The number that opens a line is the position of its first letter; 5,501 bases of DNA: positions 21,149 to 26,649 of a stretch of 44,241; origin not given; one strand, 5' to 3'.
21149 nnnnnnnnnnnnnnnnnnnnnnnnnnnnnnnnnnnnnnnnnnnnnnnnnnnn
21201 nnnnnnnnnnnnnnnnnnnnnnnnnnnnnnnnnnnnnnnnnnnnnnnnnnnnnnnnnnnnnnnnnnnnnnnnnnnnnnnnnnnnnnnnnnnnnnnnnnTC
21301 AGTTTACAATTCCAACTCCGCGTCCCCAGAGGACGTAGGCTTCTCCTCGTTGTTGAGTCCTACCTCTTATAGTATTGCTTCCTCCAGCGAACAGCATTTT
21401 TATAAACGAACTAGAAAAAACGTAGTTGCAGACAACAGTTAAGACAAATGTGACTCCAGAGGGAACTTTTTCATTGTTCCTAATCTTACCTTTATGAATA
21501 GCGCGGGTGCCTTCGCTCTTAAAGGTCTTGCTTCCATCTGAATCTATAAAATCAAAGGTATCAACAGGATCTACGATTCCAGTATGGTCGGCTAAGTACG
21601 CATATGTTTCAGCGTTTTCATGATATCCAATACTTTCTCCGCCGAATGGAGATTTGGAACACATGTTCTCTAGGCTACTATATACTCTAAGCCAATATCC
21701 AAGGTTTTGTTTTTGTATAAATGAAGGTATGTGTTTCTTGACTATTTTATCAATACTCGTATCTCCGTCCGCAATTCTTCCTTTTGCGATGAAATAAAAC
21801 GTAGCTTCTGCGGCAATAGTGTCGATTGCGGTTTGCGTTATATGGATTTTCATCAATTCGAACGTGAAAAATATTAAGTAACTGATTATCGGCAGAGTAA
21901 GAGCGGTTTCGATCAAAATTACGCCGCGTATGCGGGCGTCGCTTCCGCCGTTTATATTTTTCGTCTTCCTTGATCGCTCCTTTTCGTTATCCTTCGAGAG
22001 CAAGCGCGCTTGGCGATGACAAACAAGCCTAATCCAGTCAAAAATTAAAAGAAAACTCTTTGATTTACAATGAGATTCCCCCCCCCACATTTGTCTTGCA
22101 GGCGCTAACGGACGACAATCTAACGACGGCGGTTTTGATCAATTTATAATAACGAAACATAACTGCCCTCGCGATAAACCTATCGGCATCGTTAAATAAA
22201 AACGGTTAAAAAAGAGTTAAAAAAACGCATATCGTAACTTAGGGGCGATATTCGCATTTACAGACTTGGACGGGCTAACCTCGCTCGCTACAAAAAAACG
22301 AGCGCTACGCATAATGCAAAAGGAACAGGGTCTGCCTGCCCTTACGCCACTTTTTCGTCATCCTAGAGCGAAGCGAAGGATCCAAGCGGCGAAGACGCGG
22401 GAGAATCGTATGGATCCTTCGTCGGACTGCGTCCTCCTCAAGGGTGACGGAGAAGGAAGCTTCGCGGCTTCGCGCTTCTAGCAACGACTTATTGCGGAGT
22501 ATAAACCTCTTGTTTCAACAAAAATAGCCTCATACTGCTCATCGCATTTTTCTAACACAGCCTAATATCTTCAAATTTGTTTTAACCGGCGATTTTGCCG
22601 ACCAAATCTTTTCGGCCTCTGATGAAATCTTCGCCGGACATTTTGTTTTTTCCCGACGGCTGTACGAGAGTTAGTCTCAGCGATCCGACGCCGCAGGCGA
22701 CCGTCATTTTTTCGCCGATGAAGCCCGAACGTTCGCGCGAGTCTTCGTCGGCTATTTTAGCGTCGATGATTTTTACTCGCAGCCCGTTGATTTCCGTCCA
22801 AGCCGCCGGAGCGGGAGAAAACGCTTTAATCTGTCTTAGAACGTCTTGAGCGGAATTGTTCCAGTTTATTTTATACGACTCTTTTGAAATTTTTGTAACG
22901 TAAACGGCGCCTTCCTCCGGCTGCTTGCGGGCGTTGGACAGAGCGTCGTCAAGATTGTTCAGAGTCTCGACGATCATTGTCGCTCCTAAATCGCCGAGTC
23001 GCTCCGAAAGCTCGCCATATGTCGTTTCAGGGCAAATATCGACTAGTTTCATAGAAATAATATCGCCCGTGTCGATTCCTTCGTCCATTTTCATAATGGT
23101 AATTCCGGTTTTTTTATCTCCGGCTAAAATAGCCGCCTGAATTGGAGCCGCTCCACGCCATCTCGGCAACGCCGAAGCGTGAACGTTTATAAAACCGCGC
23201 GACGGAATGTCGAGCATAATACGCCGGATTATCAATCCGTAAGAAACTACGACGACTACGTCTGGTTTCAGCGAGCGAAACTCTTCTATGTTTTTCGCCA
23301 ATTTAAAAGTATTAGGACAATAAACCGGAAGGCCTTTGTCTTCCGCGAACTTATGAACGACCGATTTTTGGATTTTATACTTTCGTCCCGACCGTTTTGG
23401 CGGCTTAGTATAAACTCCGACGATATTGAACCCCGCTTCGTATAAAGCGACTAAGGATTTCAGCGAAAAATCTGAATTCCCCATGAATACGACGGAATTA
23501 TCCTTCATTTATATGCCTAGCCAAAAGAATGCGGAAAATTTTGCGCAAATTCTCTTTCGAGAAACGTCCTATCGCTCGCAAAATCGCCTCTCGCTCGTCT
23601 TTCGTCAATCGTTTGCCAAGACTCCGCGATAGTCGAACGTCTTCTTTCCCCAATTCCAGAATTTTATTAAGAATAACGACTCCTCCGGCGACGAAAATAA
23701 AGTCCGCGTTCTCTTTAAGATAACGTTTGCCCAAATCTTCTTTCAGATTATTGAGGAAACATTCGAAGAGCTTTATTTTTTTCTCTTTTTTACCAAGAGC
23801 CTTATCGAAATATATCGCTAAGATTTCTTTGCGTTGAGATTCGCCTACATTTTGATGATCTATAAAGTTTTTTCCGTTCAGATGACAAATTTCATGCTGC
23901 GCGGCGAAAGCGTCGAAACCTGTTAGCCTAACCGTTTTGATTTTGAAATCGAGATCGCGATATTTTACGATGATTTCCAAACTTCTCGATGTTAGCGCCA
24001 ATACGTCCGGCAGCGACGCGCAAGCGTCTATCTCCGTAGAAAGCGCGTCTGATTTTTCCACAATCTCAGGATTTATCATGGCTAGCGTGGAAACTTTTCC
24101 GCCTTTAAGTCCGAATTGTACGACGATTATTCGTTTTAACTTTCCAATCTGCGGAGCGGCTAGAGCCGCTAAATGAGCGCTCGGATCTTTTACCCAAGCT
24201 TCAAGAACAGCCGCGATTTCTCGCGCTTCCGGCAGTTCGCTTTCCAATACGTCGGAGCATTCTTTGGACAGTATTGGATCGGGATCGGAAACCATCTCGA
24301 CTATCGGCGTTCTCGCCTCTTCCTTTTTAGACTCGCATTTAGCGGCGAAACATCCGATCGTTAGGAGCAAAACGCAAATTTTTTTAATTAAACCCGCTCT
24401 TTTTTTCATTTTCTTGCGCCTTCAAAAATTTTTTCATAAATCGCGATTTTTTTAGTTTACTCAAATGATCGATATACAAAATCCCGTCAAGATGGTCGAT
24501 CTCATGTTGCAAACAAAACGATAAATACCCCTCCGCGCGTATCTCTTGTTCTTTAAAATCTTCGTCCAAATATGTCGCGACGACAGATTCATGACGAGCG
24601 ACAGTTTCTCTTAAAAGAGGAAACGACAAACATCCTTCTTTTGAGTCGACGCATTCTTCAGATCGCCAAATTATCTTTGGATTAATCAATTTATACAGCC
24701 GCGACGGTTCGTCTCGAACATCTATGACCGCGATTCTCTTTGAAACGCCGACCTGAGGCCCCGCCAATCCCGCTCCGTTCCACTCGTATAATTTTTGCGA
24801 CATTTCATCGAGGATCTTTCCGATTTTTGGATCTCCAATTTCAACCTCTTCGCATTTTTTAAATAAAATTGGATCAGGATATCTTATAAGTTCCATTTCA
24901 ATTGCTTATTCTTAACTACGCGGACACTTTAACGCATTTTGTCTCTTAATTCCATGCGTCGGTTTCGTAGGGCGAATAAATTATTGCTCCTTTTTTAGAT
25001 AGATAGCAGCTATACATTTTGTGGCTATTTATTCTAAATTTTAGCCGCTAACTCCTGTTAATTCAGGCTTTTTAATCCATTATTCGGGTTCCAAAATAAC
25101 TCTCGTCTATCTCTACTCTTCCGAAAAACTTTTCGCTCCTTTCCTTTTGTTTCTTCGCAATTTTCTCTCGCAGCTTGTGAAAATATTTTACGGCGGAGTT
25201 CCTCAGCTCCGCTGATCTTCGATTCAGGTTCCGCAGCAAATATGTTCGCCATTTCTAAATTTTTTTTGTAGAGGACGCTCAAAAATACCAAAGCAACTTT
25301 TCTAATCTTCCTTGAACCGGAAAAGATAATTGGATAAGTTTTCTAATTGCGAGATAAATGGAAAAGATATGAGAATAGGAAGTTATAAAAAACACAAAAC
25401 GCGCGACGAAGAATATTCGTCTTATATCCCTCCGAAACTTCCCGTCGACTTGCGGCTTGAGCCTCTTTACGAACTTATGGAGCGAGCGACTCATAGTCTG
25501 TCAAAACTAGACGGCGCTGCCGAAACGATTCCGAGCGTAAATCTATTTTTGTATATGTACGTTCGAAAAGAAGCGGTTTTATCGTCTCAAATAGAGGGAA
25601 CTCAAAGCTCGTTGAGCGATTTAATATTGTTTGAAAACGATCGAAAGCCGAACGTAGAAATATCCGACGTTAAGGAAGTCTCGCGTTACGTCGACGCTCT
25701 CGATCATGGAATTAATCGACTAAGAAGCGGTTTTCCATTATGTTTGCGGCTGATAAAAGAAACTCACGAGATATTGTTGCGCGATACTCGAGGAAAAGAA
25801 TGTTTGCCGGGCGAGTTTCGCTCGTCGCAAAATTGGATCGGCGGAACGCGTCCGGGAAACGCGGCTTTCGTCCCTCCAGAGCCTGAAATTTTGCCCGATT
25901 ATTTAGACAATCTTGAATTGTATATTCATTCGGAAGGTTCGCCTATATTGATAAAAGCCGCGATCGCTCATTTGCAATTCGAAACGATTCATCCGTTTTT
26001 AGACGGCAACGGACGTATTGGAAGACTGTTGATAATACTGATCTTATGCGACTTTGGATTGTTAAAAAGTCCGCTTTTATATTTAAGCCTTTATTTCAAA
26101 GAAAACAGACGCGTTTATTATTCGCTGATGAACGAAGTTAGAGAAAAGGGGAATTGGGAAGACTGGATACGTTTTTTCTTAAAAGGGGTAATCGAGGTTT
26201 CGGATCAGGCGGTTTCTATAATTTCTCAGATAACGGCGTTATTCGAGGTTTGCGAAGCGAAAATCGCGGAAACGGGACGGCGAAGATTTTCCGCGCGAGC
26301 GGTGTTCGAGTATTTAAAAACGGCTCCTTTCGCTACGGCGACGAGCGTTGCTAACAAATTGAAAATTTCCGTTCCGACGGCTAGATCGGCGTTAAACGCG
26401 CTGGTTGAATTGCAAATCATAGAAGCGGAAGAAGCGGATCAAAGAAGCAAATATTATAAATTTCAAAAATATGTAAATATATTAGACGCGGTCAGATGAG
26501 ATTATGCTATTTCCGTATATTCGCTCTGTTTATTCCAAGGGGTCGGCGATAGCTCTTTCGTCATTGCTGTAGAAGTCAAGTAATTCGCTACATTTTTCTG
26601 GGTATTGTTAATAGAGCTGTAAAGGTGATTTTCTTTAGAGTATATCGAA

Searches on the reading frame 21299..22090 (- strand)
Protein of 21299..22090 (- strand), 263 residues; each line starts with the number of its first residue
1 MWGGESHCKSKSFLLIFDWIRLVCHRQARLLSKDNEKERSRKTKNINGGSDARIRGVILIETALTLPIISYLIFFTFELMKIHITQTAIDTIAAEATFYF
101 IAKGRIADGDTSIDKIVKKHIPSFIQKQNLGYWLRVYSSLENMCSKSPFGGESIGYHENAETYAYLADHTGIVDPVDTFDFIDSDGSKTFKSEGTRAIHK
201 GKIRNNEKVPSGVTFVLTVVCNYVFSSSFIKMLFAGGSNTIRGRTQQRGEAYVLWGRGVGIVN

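Call 11: search_protein_families(library=pfam, proteins=[window:21299-22090:-], max_evalue=0.01)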
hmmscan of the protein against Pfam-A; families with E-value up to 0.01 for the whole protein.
window:21299-22090:- (263 aa): 0 families

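Call 20: search_protein_families(library=pfam, proteins=[window:21299-21940:-], max_evalue=10)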
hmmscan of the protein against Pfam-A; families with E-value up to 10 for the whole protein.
window:21299-21940:- (213 aa): 1 family
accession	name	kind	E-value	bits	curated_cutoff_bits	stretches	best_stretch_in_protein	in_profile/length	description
PF07811.17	TadE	-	0.033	14.7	22.9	1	6-46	1-41/43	TadE-like protein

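Call 45: find_homologous_proteins(query=window:21299-21955:-, max_evalue=0.001)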
Query window:21299-21955:- (218 aa): 25 proteins with E <= 0.001 among 207 candidates.
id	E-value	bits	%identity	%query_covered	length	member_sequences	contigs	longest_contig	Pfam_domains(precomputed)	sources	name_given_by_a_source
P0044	2.4e-132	457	100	94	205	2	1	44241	-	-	-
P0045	1.4e-52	197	52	95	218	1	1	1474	-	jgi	jgi:hypothetical protein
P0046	1.4e-49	187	48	97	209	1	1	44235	-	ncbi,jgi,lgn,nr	ncbi:MAG: hypothetical protein LBF57_01775 [Holosporaceae bacterium]|jgi:hypothetical protein|nr:hyp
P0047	4.0e-41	159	44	99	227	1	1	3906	-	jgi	jgi:hypothetical protein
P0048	1.1e-39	155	42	96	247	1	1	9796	-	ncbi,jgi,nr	ncbi:MAG: hypothetical protein LBJ96_04810 [Holosporaceae bacterium]|jgi:hypothetical protein|nr:hyp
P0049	1.3e-39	154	38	94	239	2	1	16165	-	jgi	jgi:hypothetical protein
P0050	3.7e-39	153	42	96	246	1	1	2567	-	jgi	jgi:hypothetical protein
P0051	5.4e-37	146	43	95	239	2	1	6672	-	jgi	jgi:hypothetical protein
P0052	3.2e-33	133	38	96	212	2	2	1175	-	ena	-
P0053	7.8e-33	132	41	94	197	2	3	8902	-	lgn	-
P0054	5.6e-32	129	40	96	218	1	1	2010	-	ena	-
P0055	1.2e-31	128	39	95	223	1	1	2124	PF07811.18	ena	-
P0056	1.4e-31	128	37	96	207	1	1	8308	-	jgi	jgi:hypothetical protein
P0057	2.6e-31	127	37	97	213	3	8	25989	-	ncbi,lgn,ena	-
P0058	1.1e-30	125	37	96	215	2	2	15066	-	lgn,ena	-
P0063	1.3e-19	89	33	96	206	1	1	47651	-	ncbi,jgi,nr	ncbi:MAG: pilus assembly protein [Holosporaceae bacterium]|jgi:Flp pilus assembly protein TadG|nr:pi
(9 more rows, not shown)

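Call 46: find_encoding_contigs(protein=P0063, flank=10000, max_places=2)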
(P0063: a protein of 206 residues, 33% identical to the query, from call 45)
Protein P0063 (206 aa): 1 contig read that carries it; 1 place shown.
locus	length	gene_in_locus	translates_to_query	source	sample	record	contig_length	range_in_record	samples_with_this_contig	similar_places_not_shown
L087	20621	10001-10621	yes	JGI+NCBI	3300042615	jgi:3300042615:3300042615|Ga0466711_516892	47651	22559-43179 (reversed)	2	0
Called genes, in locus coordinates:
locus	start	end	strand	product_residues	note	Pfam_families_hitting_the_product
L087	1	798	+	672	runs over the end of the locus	PF03030:H_PPase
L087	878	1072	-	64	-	-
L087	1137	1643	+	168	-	PF03652:RuvX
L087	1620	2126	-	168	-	PF00849:PseudoU_synth_2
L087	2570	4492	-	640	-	PF06480:FtsH_ext, PF06068:TIP49 (faint), PF00004:AAA, PF17862:AAA_lid_3, PF01434:Peptidase_M41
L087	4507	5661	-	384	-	PF01171:ATP_bind_3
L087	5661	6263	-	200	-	PF13174:TPR_6 (faint)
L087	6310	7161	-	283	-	PF00763:THF_DHG_CYH, PF02882:THF_DHG_CYH_C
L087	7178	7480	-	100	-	PF02325:CCB3_YggT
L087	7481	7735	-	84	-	PF02609:Exonuc_VII_S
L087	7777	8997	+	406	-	PF01743:PolyA_pol, PF12627:PolyA_pol_RNAbd (faint)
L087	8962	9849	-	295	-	-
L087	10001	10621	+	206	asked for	-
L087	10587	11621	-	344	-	PF02899:Phage_int_SAM_1, PF13495:Phage_int_SAM_4 (faint), PF00589:Phage_integrase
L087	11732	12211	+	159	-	PF00691:OmpA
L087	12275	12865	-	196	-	-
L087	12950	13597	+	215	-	PF01656:CbiA (faint), PF13500:AAA_26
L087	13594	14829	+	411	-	PF00202:Aminotran_3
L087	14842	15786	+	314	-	PF04055:Radical_SAM, PF06968:BATS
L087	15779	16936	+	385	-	PF00155:Aminotran_1_2, PF01053:Cys_Met_Meta_PP (weak)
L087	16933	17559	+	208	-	-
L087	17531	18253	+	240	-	PF01209:Ubie_methyltran (weak), PF05175:MTS (weak), PF13489:Methyltransf_23, PF13847:Methyltransf_31, PF08241:Methyltransf_11, PF08242:Methyltransf_12, PF13649:Methyltransf_25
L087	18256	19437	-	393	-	PF00158:Sigma54_activat, PF14532:Sigma54_activ_2, PF07724:AAA_2 (weak), PF07728:AAA_5, PF25601:AAA_lid_14, PF02954:HTH_8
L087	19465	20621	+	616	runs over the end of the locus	PF02518:HATPase_c (weak), PF13589:HATPase_c_3, PF01119:DNA_mis_repair, PF08676:MutL_C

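Call 47: find_encoding_contigs(protein=P0046, flank=10000, max_places=2)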
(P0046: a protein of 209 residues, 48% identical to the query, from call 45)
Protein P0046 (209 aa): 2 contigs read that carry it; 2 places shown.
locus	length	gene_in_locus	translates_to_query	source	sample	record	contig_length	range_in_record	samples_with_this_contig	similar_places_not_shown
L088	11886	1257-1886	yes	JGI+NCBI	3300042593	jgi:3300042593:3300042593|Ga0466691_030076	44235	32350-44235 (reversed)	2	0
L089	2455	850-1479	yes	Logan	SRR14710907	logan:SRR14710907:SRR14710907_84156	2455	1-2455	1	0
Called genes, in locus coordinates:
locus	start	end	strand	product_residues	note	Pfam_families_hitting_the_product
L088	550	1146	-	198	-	PF13174:TPR_6 (faint)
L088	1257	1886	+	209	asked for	-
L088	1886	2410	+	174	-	PF12710:HAD (faint)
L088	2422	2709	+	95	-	PF05258:DciA (weak)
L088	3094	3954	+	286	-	PF02091:tRNA-synt_2e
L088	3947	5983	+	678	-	PF02092:tRNA_synt_2f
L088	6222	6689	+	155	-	PF00364:Biotin_lipoyl, PF25984:BSH_YknX (faint)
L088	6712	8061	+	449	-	PF00289:Biotin_carb_N, PF02222:ATP-grasp, PF02786:CPSase_L_D2, PF02785:Biotin_carb_C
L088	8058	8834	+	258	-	PF02673:BacA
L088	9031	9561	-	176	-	PF04280:Tim44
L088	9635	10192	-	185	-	PF22769:DCD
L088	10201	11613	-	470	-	PF01523:PmbA_TldD_1st (weak), PF19290:PmbA_TldD_2nd, PF19289:PmbA_TldD_3rd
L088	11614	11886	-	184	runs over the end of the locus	PF06242:TrcR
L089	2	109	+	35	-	?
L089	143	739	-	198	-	PF13174:TPR_6 (faint)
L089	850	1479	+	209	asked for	-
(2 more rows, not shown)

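Call 62: search_protein_families(library=ncbifam, proteins=[window:21299-21955:-, P0046, P0063, P0055], max_evalue=1)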
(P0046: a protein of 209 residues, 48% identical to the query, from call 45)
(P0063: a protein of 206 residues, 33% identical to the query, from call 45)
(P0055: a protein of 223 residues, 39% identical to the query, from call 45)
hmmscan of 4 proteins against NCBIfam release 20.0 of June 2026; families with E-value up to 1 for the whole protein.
window:21299-21955:- (218 aa): 1 family
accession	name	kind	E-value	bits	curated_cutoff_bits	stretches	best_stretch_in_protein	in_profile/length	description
NF004950.0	PRK06298.1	equivalog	0.093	11.8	434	1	152-188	16-52/360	type III secretion system protein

P0046 (209 aa): 1 family
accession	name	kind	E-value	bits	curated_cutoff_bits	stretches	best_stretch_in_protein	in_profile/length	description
NF041013.1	T4P_ComGE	equivalog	0.04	14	49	1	5-41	2-38/83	competence type IV pilus minor pilin ComGE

P0063 (206 aa): 0 families

P0055 (223 aa): 0 families

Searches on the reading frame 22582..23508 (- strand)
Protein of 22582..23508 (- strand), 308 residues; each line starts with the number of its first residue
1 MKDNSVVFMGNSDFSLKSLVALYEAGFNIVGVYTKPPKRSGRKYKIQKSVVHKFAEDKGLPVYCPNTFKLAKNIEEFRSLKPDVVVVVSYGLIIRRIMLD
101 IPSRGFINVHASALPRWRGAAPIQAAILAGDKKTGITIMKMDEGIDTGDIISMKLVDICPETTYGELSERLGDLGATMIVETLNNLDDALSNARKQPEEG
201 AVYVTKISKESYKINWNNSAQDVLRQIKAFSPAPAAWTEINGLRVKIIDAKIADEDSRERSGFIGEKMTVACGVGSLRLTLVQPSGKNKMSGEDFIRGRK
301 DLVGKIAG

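Call 11: search_protein_families(library=pfam, proteins=[window:22582-23508:-], max_evalue=0.01)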
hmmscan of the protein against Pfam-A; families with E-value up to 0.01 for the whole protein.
window:22582-23508:- (308 aa): 2 families
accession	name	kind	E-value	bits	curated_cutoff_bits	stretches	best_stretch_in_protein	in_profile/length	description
PF00551.24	Formyl_trans_N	-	3.8e-40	138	26.1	1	6-183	4-181/181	Formyl transferase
PF02911.23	Formyl_trans_C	-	1.5e-22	80.1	21.1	1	206-299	1-99/100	Formyl transferase, C-terminal domain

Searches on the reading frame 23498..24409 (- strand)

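Call 11: search_protein_families(library=pfam, proteins=[window:23498-24409:-], max_evalue=0.01)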
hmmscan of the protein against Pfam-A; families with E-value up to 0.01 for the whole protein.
window:23498-24409:- (303 aa): 1 family
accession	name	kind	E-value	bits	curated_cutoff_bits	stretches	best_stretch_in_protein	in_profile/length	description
PF01327.26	Pep_deformylase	-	4.8e-31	107.9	22.8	1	38-187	3-151/156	Polypeptide deformylase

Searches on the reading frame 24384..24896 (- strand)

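Call 11: search_protein_families(library=pfam, proteins=[window:24384-24896:-], max_evalue=0.01)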
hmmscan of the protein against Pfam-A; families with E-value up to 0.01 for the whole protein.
window:24384-24896:- (170 aa): 1 family
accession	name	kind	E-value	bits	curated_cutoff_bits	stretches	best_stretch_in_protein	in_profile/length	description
PF01327.26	Pep_deformylase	-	1.2e-49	168.3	22.8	1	2-150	3-155/156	Polypeptide deformylase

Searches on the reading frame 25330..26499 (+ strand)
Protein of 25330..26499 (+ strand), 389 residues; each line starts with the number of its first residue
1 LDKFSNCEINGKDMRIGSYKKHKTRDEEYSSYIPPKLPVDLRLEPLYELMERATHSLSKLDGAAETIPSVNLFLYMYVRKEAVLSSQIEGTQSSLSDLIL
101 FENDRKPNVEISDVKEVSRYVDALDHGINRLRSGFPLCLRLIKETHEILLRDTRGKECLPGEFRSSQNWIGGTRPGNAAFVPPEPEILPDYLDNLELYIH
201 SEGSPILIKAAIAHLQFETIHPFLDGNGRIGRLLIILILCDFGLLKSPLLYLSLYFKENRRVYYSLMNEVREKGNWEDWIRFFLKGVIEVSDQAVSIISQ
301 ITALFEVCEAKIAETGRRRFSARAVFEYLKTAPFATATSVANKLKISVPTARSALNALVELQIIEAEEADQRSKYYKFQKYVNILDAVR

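Call 11: search_protein_families(library=pfam, proteins=[window:25330-26499:+], max_evalue=0.01)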
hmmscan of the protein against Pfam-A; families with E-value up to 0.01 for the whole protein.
window:25330-26499:+ (389 aa): 5 families
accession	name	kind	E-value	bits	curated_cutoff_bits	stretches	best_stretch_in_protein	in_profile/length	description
PF13784.11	Fic_N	-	8.2e-27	93.5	26.7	1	48-128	2-81/82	Fic/DOC family N-terminal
PF02661.23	Fic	-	9.8e-23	81.3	24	1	136-239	1-93/93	Fic/DOC family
PF24033.1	DUF7342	-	1.2e-05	25.8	31.6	1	323-383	8-66/150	Family of unknown function (DUF7342)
PF13412.12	HTH_24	-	0.0036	17.3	21.9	0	324-365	7-48/48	Winged helix-turn-helix DNA-binding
PF09339.16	HTH_IclR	-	0.0059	16.8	22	0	324-366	7-50/52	IclR helix-turn-helix domain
